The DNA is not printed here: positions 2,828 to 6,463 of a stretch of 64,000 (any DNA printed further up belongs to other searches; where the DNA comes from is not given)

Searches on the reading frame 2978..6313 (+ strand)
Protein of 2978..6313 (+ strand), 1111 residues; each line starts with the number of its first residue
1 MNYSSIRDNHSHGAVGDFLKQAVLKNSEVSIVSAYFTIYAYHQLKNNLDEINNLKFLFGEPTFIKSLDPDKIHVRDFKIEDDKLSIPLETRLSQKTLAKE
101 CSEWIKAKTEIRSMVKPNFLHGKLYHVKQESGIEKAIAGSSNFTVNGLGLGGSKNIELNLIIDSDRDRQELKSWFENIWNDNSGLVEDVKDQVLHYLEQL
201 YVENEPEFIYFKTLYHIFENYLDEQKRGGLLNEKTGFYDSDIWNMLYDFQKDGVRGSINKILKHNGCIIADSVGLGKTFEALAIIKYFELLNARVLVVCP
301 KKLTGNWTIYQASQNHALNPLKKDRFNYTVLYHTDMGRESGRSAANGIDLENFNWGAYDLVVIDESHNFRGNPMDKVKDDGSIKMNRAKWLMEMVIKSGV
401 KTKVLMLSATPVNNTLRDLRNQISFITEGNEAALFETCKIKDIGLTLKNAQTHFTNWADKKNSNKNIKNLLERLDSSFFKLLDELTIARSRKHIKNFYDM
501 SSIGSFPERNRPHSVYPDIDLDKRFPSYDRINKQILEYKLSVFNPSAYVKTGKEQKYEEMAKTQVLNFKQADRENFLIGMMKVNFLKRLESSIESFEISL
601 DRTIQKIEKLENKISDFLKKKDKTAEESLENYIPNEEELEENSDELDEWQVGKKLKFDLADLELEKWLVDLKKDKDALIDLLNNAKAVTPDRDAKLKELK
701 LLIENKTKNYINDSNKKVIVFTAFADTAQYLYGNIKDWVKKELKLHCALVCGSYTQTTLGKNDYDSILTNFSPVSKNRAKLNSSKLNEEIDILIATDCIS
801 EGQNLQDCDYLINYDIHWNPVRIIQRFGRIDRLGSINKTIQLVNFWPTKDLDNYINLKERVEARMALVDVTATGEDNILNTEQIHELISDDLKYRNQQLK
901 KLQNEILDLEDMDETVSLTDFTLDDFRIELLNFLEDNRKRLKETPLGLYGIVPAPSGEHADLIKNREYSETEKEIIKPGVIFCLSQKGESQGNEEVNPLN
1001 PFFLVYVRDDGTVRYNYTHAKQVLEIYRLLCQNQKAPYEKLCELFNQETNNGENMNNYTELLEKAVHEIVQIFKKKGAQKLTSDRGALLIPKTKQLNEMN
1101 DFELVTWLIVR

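Call 9: search_protein_families(library=padloc, proteins=[window:2978-6313:+], max_evalue=0.001)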
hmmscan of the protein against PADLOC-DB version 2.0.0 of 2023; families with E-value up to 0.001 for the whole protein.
window:2978-6313:+ (1111 aa): 37 families (the best 25 are shown)
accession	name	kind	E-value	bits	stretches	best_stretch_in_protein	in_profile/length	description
PDLC01075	C3a139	-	3.9e-131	437.2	1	25-1110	23-947/948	HKD+Snf2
PDLC02621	DrmD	-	3.2e-39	132.9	2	557-868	379-657/1040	DrmD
PDLC02623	DrmD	-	4e-28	95.7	2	691-895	508-685/1040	DrmD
PDLC02619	DrmD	-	2.4e-26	90.1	2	672-842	371-542/872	DrmD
PDLC00659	HmaA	-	9.8e-26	87.9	1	535-862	331-640/1176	SNF2 helicase / DEAD-box helicase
PDLC02193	PLD_Helicase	-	1.6e-25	87.5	1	665-897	641-865/905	-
PDLC02500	BrxHI|BrxHII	-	3.6e-25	86.7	2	554-846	344-585/933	BrxHI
PDLC04556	PDC-M27C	-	3e-23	80.1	3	245-308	35-101/892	-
PDLC02572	DrmA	-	1.4e-22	77.5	2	587-842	402-630/1043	DrmA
PDLC02632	DrmD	-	1.6e-20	71.1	2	569-841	385-632/662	DrmD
PDLC03830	ZacC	-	6.8e-20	69.3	2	354-413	240-292/1019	-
PDLC02633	DrmD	-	1.5e-17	60.9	1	671-847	481-642/839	DrmD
PDLC02843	DpdE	-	4.6e-17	59.2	2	790-836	621-666/1091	DpdE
PDLC04554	PDC-M27C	-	1.1e-16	58.3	2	249-307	39-100/1217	-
PDLC02840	DpdE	-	2e-16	57.5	2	671-845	520-665/1091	DpdE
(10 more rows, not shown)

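Call 10: search_protein_families(library=pfam, proteins=[window:2978-6313:+], max_evalue=0.001)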
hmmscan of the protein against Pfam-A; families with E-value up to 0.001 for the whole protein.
window:2978-6313:+ (1111 aa): 6 families
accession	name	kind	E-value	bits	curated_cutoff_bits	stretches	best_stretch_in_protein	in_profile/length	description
PF00271.37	Helicase_C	-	1.5e-15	57.9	23.5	1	711-834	11-110/110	Helicase conserved C-terminal domain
PF00176.29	SNF2-rel_dom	-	2.4e-10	40.4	24.9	1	250-443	2-197/290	SNF2-related domain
PF13091.12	PLDc_2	-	2.9e-10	40.5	27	1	91-179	51-132/132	PLD-like domain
PF09565.16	RE_NgoFVII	-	1.4e-07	31.4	23.8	1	108-182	81-152/162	NgoFVII restriction endonuclease N-terminal PLD domain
PF04851.21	ResIII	-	5.2e-07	30.1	22.5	1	246-411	4-162/164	Type III restriction enzyme, res subunit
PF00270.35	DEAD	-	9.2e-05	22.7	26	0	257-415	7-163/167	DEAD/DEAH box helicase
